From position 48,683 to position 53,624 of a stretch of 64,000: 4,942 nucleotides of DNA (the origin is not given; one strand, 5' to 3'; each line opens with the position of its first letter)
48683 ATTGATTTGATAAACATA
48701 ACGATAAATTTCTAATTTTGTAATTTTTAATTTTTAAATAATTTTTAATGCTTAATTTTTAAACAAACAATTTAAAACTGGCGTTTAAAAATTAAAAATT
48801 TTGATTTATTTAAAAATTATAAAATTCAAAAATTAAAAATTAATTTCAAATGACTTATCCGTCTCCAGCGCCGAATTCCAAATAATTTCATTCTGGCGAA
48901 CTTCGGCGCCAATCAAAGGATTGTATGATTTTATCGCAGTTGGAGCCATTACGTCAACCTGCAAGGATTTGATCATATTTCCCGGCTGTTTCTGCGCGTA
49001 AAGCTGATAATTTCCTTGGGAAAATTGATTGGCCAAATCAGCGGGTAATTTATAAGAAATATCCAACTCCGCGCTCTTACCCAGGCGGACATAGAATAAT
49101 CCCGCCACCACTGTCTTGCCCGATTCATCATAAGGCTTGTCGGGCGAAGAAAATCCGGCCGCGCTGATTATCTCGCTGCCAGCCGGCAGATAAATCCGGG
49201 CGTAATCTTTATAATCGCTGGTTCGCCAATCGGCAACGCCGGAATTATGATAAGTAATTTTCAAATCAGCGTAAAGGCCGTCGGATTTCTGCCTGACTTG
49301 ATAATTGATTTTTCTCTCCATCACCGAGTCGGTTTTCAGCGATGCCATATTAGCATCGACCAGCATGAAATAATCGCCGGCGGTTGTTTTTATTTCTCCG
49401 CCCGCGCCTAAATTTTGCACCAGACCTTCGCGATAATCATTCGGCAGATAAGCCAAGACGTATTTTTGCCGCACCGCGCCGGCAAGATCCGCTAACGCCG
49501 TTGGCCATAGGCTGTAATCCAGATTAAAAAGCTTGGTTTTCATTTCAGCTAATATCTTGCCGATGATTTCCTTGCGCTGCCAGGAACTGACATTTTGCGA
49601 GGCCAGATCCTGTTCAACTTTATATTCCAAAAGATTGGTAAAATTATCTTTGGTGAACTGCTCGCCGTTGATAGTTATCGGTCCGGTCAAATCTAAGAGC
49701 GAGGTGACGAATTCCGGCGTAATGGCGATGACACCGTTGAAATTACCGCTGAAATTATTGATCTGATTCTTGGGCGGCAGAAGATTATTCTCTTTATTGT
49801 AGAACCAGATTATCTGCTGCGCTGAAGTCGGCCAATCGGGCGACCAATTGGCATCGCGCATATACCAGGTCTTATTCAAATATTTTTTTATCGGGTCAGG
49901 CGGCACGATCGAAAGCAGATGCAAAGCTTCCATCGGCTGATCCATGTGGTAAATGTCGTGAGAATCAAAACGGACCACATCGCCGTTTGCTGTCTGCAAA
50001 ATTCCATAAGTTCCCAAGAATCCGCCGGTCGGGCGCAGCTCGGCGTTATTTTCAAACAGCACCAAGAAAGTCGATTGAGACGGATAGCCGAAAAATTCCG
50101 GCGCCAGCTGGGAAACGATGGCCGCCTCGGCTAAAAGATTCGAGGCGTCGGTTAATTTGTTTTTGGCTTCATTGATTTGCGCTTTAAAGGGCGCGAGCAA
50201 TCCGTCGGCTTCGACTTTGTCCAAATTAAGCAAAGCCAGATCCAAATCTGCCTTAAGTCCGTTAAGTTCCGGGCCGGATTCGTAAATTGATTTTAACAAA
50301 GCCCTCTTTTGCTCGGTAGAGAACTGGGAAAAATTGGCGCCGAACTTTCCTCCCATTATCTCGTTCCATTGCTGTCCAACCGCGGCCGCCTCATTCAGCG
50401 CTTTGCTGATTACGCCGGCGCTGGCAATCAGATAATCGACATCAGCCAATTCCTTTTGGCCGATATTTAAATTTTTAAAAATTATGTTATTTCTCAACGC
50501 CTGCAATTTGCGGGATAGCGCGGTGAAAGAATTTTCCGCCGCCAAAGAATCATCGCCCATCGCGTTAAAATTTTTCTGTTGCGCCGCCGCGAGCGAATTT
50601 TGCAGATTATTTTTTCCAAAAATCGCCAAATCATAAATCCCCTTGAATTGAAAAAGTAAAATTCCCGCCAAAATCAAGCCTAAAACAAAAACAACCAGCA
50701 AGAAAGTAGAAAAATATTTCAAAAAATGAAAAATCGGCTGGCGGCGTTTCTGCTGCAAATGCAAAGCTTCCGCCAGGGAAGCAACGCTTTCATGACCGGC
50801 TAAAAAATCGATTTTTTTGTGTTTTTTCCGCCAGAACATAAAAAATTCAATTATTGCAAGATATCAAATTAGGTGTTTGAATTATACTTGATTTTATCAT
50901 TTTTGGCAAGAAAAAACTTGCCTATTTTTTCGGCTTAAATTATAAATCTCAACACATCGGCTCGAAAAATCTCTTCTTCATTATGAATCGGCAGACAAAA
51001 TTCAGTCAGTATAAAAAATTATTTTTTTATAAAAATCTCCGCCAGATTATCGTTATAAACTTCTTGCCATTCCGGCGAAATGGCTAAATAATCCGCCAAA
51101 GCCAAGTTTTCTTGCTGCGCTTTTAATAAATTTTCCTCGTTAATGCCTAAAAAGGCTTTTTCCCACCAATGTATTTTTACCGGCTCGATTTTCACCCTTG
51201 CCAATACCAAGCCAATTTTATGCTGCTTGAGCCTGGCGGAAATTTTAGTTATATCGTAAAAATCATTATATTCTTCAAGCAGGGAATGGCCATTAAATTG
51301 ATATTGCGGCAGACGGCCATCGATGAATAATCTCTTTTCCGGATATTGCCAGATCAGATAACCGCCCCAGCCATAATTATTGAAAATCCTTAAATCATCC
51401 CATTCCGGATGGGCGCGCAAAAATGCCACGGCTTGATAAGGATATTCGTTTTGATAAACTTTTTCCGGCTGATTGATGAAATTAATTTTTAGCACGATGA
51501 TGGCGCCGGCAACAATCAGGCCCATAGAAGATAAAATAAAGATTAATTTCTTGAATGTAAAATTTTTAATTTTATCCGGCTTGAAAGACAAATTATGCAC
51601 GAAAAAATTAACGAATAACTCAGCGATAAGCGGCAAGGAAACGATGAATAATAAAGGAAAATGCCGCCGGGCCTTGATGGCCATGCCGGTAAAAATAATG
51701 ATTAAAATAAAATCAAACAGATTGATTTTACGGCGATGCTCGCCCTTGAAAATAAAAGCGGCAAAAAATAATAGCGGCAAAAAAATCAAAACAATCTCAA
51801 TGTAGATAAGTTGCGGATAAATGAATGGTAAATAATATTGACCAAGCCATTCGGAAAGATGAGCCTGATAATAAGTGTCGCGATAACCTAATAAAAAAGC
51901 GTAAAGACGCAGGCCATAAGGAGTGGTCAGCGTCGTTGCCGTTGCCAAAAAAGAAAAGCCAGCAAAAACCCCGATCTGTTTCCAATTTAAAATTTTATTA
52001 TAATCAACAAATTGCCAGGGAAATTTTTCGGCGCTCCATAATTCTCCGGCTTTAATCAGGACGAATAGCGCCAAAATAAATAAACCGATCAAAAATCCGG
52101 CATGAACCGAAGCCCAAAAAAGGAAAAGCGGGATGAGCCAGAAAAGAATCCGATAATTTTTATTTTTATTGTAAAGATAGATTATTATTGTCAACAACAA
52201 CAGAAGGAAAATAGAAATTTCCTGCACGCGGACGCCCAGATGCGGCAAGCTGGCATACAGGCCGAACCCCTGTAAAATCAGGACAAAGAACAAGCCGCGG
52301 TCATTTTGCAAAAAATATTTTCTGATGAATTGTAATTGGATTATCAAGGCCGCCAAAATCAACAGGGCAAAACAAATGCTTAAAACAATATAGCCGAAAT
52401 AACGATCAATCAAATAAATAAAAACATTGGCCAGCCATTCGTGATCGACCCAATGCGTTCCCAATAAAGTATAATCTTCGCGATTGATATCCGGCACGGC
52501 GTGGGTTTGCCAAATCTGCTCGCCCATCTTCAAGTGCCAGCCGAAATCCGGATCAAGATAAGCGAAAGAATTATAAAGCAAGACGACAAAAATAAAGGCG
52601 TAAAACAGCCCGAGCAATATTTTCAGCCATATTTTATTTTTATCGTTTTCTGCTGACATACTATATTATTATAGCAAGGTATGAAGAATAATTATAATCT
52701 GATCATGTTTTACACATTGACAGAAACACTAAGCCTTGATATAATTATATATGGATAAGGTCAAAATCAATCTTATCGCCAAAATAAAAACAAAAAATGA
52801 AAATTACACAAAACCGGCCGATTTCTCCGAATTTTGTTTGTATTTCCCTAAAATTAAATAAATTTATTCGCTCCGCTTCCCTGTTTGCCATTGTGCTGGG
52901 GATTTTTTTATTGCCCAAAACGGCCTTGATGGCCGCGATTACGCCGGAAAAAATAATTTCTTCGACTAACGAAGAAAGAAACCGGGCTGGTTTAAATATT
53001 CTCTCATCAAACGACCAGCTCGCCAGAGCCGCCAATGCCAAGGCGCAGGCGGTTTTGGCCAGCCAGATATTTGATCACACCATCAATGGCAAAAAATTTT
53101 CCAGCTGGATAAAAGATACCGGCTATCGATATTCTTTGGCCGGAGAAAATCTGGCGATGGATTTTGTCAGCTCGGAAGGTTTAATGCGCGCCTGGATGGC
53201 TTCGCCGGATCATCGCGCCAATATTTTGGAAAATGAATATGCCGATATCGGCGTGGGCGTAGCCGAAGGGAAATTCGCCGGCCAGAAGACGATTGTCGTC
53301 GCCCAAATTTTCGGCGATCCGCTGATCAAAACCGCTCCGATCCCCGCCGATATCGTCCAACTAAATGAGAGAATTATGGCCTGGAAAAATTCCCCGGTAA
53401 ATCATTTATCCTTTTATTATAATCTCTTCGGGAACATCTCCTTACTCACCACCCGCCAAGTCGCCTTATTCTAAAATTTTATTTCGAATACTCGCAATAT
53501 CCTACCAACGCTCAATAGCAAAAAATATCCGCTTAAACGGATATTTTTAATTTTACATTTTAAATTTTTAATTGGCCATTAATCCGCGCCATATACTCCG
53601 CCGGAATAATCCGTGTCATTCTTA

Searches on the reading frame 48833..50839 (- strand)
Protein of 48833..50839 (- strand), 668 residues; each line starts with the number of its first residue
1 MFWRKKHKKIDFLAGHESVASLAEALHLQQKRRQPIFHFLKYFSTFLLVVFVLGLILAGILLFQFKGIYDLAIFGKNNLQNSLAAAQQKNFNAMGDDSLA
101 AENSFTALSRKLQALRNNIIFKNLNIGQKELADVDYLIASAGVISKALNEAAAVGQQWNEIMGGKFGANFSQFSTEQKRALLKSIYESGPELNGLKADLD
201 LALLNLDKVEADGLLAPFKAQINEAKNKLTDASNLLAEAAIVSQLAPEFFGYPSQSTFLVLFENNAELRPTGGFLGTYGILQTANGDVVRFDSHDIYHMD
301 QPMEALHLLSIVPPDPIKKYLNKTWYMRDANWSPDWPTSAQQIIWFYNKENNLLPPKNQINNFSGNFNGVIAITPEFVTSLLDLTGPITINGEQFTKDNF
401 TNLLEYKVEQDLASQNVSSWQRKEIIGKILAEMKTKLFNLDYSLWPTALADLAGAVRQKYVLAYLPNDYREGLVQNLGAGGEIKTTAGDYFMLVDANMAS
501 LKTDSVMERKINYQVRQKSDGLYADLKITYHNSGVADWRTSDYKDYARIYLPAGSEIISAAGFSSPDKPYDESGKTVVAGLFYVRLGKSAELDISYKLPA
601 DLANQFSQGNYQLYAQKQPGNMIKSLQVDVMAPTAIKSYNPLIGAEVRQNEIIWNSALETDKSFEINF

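Call 11: search_protein_families(library=pfam, proteins=[window:48833-50839:-], max_evalue=0.001)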
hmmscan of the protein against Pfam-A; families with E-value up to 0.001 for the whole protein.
window:48833-50839:- (668 aa): 1 family
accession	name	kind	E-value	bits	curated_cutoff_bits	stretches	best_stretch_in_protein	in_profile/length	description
PF13196.11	DUF4012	-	2.6e-25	90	28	1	256-407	4-142/144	Protein of unknown function (DUF4012)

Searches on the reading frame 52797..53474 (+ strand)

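Call 11: search_protein_families(library=pfam, proteins=[window:52797-53474:+], max_evalue=0.001)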
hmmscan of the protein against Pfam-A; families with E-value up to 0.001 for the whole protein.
window:52797-53474:+ (225 aa): 1 family
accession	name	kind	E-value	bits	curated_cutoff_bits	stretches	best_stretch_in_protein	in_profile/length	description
PF00188.32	CAP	-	1.7e-12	48.7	21.1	1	56-163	3-110/117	Cysteine-rich secretory protein family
